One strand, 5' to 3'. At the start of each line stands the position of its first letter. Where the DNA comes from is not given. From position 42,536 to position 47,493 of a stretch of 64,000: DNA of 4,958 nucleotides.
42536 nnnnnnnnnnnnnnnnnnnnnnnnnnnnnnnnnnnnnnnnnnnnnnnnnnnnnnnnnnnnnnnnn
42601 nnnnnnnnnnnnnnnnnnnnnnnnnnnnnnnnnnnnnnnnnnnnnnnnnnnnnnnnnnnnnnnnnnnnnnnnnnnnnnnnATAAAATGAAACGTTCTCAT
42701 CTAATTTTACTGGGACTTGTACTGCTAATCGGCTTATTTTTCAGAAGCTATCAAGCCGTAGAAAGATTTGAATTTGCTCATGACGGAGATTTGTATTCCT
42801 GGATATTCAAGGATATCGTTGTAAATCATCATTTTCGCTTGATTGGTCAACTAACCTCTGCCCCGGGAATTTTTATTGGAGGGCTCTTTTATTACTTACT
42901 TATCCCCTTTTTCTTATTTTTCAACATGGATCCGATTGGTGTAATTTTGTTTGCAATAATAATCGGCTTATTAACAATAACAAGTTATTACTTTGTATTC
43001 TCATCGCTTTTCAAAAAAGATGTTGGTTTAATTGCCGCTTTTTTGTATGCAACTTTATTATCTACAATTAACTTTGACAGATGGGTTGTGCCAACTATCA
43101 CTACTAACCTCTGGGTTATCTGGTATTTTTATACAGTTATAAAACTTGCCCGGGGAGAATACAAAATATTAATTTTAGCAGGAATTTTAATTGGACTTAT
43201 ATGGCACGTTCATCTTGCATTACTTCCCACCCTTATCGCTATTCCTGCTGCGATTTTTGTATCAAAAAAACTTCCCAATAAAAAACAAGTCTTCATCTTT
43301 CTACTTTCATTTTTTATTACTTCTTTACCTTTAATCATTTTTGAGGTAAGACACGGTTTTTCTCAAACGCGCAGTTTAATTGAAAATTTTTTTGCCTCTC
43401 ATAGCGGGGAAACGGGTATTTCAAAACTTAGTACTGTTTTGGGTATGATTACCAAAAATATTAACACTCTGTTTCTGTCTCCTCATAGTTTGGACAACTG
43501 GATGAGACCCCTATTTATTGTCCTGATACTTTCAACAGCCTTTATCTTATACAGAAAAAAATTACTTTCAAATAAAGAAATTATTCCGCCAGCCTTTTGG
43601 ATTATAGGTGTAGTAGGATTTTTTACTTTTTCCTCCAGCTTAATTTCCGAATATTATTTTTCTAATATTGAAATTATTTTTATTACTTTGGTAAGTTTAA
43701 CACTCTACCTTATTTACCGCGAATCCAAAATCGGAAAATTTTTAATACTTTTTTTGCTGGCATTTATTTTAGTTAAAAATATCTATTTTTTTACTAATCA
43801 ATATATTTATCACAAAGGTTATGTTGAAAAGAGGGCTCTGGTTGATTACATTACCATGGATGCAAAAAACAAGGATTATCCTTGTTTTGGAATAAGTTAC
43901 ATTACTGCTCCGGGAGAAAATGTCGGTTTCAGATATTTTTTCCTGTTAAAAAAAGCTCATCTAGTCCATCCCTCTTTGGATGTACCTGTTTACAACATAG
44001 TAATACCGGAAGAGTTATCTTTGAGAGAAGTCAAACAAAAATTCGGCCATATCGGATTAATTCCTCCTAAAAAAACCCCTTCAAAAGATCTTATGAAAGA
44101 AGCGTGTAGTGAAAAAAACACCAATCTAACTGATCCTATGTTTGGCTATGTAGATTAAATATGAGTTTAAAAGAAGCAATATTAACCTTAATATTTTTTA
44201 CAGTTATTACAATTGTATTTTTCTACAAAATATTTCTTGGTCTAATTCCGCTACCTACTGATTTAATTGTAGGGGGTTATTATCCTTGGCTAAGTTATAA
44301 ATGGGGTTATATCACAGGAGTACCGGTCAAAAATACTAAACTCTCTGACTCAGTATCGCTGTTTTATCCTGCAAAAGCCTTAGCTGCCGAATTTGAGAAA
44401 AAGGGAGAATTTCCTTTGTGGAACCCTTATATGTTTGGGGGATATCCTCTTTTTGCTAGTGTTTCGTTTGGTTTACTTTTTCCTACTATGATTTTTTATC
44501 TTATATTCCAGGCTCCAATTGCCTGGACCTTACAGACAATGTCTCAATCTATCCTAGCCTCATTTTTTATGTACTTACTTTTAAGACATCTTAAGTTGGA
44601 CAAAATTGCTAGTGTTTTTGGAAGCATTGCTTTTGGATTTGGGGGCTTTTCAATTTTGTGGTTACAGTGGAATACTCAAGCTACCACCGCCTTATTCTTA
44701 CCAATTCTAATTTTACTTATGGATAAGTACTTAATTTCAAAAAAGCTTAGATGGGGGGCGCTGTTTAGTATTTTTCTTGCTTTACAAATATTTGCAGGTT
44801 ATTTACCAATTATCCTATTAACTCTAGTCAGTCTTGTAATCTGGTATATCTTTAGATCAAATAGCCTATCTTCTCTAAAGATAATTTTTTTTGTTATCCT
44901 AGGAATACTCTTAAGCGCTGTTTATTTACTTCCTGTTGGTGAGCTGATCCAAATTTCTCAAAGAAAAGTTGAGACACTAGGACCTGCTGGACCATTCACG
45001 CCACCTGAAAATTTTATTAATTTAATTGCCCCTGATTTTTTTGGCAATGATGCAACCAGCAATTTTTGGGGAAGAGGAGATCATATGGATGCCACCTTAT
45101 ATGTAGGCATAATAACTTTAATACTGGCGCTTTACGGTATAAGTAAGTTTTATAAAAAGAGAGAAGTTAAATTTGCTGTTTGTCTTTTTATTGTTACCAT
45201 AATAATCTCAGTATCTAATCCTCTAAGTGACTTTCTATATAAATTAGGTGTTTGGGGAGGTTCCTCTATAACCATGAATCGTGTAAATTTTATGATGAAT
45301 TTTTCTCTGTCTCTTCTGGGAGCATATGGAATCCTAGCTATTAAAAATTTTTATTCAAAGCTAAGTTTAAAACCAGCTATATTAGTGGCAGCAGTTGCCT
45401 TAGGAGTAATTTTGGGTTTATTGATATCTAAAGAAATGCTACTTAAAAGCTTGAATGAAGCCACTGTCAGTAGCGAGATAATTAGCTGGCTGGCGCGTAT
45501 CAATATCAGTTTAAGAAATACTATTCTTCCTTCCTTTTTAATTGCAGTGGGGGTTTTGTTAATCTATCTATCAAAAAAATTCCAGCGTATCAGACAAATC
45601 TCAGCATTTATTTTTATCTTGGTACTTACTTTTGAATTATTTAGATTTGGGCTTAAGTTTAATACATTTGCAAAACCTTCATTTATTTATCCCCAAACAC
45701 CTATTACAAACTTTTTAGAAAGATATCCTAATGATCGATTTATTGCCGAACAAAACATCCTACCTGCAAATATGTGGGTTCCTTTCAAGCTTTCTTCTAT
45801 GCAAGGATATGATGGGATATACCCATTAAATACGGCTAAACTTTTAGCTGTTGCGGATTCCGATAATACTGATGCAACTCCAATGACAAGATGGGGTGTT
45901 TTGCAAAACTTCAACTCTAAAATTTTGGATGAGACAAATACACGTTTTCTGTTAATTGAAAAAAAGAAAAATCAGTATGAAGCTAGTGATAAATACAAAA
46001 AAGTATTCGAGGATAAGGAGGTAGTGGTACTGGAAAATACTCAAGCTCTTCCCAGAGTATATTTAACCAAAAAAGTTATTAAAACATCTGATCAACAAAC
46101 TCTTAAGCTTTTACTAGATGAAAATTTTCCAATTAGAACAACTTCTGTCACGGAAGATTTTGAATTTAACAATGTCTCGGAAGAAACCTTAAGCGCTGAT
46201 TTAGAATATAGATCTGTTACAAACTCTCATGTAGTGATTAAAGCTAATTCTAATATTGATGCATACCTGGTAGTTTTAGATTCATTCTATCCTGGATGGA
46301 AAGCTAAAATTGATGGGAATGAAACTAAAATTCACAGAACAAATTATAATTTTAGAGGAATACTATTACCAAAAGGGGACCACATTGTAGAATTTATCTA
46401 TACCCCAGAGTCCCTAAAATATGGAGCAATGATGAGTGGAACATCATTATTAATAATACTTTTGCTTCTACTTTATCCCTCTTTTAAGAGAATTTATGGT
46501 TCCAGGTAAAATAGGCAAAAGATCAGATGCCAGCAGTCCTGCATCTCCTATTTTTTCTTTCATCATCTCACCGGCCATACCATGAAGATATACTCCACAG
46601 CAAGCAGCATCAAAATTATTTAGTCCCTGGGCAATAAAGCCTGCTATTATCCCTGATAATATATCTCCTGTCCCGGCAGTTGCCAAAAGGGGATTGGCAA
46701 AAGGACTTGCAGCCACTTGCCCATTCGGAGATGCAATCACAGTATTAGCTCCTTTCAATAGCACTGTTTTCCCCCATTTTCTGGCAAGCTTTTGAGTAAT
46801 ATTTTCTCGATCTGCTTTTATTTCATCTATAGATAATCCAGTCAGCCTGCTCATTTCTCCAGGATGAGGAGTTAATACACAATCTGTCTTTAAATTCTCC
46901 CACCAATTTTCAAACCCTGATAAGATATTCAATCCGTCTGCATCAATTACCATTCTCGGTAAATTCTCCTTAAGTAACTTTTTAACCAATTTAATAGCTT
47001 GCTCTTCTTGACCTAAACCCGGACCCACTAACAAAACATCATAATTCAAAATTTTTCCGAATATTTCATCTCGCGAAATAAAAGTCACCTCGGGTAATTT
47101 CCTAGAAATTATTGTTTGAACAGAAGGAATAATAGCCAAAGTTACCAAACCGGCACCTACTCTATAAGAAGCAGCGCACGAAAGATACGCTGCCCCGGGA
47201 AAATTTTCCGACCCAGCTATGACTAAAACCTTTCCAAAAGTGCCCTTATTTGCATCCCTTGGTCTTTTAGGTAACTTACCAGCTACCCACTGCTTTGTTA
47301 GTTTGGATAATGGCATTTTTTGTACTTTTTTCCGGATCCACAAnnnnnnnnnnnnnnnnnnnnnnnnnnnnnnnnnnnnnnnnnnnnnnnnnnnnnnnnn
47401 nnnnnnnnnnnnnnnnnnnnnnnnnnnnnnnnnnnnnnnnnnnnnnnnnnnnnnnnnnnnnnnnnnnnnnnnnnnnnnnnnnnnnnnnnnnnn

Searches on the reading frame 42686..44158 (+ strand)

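Call 36: search_protein_families(library=pfam, proteins=[window:42686-44158:+], max_evalue=0.001)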
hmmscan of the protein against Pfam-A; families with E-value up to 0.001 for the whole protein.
window:42686-44158:+ (490 aa): 1 family
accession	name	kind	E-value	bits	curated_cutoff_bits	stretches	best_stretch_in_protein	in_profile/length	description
PF13231.12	PMT_2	-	0.00082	20.1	26.1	1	69-215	7-156/160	Dolichyl-phosphate-mannose-protein mannosyltransferase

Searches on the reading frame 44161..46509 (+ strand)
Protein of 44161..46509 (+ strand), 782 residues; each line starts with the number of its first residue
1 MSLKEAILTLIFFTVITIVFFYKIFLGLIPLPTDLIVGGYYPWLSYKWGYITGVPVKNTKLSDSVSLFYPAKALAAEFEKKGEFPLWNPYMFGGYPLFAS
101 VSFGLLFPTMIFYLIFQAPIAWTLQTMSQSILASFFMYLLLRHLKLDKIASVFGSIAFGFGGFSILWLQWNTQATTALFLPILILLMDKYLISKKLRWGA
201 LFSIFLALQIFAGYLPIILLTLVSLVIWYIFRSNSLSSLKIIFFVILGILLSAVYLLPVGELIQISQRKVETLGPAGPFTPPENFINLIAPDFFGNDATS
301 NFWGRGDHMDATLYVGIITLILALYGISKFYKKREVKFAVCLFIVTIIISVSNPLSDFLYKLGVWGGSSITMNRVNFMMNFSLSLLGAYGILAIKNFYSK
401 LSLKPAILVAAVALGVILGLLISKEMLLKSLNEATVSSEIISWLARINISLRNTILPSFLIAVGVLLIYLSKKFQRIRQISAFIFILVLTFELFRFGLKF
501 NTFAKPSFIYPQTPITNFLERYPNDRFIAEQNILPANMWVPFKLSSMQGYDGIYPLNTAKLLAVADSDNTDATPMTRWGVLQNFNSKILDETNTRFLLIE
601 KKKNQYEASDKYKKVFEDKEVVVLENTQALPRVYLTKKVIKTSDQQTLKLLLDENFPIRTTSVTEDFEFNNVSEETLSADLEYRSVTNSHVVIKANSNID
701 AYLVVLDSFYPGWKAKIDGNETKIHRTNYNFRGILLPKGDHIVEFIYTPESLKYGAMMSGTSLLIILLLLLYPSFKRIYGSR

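Call 36: search_protein_families(library=pfam, proteins=[window:44161-46509:+], max_evalue=0.001)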
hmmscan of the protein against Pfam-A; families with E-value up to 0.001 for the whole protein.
window:44161-46509:+ (782 aa): 1 family
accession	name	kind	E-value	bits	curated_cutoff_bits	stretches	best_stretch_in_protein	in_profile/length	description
PF09586.16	YfhO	-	2.8e-23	82.7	28.5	2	102-492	69-437/835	Bacterial membrane protein YfhO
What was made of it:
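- Closest known: YfhO family. Same: A genuine YfhO homolog lies in the same window at 44161-46509 (call 36).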

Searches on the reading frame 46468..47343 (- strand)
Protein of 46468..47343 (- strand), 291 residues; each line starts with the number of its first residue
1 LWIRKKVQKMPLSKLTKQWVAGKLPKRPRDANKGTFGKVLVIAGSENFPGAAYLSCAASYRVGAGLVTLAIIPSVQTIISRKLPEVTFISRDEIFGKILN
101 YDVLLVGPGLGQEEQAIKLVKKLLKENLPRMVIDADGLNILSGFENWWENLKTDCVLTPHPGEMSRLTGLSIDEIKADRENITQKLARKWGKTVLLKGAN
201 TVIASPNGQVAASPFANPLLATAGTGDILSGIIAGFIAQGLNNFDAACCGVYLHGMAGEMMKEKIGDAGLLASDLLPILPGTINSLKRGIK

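Call 36: search_protein_families(library=pfam, proteins=[window:46468-47343:-], max_evalue=0.001)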
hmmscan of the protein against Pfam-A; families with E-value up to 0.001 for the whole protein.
window:46468-47343:- (291 aa): 3 families
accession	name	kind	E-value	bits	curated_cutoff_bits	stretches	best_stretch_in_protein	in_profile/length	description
PF01256.23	Carb_kinase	-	7.5e-61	206.1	27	1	39-279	1-240/242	NAD(P)H-hydrate dehydratase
PF08543.17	Phos_pyr_kin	-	1.8e-05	24.7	27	1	152-246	118-220/246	Phosphomethylpyrimidine kinase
PF02110.20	HK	-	7.4e-05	22.7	27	1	172-275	133-237/247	Hydroxyethylthiazole kinase family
